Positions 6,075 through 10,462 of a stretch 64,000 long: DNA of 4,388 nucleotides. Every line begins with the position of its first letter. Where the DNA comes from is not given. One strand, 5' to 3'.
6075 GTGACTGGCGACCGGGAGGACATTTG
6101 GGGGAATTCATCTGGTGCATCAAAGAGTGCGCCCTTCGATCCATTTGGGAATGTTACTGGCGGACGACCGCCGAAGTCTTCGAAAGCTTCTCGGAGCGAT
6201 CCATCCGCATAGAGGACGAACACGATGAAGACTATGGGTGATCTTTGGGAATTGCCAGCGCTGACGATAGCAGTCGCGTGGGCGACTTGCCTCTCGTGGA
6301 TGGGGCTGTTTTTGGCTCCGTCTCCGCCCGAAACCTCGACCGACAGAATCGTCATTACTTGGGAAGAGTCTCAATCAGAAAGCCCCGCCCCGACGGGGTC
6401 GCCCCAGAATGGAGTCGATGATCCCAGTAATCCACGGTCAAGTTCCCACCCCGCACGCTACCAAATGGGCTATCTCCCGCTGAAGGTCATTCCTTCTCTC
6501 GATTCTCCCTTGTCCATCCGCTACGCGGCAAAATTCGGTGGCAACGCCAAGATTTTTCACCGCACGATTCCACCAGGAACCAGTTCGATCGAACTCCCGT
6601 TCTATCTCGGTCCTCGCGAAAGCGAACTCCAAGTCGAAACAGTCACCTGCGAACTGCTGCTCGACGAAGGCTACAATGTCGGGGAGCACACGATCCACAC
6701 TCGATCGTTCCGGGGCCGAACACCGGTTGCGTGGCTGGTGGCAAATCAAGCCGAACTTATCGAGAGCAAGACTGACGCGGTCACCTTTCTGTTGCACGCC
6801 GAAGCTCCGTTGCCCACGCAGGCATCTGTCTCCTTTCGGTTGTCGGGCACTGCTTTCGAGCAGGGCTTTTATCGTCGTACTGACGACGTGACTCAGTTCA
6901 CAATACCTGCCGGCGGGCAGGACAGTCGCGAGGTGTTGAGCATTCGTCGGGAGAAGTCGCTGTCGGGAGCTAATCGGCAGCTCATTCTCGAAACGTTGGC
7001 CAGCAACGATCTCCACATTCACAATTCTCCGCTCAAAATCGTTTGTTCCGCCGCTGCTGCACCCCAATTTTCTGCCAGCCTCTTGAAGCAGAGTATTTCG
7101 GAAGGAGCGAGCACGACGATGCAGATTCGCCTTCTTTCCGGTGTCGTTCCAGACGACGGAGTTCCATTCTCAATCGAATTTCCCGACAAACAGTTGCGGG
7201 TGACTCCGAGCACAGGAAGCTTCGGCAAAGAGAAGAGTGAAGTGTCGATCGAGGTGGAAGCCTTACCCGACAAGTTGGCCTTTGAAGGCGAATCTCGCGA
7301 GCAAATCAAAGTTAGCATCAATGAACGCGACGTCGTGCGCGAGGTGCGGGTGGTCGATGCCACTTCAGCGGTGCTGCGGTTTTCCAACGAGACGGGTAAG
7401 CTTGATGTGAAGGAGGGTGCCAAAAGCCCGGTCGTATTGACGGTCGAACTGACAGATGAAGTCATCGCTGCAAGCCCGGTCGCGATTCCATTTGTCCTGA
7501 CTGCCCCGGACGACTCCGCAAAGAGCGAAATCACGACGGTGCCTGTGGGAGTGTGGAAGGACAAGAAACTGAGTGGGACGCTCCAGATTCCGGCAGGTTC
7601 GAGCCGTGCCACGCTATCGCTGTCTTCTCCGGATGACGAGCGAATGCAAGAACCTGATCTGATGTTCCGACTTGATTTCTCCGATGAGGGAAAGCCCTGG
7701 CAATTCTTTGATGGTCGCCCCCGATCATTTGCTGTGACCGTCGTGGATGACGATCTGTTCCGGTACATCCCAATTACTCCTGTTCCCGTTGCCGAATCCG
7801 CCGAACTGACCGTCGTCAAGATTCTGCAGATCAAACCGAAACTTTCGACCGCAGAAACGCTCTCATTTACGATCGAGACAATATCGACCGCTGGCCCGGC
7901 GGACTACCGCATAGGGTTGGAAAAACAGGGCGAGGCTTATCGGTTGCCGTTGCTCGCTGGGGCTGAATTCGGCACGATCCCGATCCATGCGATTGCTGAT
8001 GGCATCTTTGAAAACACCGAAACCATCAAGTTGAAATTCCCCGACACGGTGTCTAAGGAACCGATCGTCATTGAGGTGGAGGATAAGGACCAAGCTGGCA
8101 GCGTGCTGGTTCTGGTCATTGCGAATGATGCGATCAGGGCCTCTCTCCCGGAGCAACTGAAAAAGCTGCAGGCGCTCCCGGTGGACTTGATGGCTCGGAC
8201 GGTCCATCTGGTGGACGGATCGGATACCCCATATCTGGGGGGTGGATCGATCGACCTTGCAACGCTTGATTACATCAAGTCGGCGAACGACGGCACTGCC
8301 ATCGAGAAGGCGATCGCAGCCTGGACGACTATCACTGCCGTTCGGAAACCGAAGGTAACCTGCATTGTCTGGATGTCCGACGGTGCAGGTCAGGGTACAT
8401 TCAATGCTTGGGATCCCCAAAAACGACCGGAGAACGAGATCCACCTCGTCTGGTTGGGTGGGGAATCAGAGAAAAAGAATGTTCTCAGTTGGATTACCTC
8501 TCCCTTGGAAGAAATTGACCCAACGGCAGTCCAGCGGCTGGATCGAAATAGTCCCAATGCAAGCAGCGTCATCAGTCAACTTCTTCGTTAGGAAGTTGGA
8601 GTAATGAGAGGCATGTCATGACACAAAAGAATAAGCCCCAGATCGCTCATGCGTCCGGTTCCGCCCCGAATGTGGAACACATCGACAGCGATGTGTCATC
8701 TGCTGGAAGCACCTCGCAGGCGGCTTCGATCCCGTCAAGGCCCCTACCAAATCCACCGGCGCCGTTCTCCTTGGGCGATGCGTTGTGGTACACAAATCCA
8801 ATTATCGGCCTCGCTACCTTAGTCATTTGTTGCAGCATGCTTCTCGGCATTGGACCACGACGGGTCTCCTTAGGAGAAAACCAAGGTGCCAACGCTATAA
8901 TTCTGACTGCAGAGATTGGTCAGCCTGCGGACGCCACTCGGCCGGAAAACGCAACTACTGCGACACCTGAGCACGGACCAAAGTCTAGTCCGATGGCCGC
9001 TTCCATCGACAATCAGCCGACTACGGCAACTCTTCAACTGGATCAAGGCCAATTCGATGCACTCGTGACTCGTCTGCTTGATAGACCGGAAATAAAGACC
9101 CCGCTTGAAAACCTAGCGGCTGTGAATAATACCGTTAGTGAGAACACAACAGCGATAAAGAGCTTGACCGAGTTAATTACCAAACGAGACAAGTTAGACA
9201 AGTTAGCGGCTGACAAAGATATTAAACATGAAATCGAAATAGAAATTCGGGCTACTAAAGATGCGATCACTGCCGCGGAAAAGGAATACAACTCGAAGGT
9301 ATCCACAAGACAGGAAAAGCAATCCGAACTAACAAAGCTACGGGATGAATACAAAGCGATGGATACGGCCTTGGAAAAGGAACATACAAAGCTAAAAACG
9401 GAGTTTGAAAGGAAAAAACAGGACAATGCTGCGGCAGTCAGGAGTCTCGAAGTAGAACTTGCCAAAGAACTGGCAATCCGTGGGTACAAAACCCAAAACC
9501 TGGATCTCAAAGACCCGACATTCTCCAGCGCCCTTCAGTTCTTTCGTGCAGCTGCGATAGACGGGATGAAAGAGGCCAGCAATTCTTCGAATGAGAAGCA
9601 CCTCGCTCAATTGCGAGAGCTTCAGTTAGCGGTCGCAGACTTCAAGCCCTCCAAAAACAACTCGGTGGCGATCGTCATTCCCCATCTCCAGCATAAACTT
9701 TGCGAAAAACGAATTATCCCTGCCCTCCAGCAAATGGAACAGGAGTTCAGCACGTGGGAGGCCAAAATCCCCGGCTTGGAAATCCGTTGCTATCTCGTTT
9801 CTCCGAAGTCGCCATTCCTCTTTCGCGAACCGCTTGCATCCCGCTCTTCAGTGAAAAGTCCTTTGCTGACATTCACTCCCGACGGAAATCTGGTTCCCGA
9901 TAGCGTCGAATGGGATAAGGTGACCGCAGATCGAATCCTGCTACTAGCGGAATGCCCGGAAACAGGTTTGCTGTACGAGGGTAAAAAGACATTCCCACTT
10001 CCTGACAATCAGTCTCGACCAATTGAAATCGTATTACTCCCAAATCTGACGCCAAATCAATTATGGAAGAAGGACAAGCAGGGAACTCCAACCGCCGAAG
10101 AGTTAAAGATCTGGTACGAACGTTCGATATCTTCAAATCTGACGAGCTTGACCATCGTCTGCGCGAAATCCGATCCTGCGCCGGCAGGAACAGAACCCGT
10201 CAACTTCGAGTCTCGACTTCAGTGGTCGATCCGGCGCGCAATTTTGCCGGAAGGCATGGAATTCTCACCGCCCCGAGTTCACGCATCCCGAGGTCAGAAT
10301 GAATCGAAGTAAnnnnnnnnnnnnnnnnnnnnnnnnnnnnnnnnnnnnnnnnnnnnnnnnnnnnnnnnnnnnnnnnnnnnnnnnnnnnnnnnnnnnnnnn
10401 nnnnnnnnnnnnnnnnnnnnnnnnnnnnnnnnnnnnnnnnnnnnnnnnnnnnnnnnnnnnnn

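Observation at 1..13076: Hsp70-like ATPase heading a translationally coupled six-gene envelope operon that ends in a MIDAS-intact vWA protein: candidate undescribed 'Hsp70-vWA' system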

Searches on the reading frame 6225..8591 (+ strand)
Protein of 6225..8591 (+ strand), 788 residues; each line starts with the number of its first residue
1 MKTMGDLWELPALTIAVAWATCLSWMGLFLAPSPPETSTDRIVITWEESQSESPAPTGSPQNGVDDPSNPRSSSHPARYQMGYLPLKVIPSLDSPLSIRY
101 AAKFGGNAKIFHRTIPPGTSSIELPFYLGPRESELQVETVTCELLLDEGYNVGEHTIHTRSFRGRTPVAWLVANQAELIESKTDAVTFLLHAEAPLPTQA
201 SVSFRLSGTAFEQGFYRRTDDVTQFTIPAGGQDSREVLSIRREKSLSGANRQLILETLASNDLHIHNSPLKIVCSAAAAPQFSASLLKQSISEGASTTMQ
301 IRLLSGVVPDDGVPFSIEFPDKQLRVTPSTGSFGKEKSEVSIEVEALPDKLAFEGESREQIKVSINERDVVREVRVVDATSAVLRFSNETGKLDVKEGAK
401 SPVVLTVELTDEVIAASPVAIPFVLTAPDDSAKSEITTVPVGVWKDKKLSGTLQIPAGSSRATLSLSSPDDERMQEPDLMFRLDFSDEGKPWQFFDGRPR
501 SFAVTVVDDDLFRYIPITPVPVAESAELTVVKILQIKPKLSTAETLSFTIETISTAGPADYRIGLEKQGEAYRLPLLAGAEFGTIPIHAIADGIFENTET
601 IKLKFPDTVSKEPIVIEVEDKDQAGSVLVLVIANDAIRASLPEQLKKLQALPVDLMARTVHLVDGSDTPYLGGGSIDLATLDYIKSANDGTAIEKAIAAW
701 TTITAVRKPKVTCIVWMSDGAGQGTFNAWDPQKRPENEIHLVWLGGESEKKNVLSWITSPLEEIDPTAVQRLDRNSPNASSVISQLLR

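Call 5: search_protein_families(library=pfam, proteins=[window:6225-8591:+], max_evalue=0.1)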
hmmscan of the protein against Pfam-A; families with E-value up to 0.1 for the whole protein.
window:6225-8591:+ (788 aa): 1 family
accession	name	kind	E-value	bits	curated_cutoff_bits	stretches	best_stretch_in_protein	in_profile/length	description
PF03160.20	Calx-beta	-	0.02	15.3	27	0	519-604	14-95/119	Calx-beta domain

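Call 6: search_protein_families(library=ncbifam, proteins=[window:6225-8591:+], max_evalue=0.1)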
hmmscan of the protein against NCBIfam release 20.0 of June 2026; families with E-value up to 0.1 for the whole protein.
window:6225-8591:+ (788 aa): 0 families

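Call 8: search_protein_families(library=padloc, proteins=[window:6225-8591:+], max_evalue=0.1)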
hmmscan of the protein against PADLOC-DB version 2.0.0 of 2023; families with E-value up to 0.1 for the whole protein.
window:6225-8591:+ (788 aa): 0 families

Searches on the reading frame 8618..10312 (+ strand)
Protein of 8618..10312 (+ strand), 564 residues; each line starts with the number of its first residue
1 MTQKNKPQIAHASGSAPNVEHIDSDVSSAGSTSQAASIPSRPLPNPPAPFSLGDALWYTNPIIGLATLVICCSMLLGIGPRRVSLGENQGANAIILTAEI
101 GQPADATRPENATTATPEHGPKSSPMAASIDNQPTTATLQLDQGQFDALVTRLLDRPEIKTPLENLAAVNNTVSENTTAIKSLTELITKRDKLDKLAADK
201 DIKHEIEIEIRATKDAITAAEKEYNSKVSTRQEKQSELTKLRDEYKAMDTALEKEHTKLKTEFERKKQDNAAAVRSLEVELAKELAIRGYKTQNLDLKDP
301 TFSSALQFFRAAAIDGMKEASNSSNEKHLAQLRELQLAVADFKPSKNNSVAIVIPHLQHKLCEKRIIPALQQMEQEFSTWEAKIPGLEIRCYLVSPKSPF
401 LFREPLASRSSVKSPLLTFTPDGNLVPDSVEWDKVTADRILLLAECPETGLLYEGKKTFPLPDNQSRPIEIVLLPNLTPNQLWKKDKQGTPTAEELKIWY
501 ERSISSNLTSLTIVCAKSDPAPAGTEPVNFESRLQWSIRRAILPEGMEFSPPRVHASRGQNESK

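Call 5: search_protein_families(library=pfam, proteins=[window:8618-10312:+], max_evalue=0.1)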
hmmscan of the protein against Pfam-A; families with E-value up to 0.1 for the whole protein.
window:8618-10312:+ (564 aa): 0 families

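Call 6: search_protein_families(library=ncbifam, proteins=[window:8618-10312:+], max_evalue=0.1)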
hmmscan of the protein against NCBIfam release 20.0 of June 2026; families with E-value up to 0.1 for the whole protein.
window:8618-10312:+ (564 aa): 3 families
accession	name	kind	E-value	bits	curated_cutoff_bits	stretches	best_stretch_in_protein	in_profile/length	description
NF045487.1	ASRP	equivalog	0.013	14.1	300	1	158-278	314-435/593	archaea-specific SMC-related protein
TIGR02169.1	SMC_prok_A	equivalog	0.03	12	729.4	1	165-280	260-377/1165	chromosome segregation protein SMC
TIGR02168.1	SMC_prok_B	equivalog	0.04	11.6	567.35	1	155-342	677-866/1181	chromosome segregation protein SMC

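Call 8: search_protein_families(library=padloc, proteins=[window:8618-10312:+], max_evalue=0.1)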
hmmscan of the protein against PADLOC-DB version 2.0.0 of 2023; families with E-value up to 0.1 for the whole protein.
window:8618-10312:+ (564 aa): 1 family
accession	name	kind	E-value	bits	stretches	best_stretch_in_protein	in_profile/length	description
PDLC03859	LmuB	-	0.0089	13.3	1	165-305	368-514/611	-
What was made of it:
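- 8618..10312 (+): Gene I, a single-pass membrane protein (TM at aa 61-79) with an external coiled coil (aa ~155-340) and a C-terminal globular part. Calls 6 and 8 give weak SMC and LmuB coiled-coil matches.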
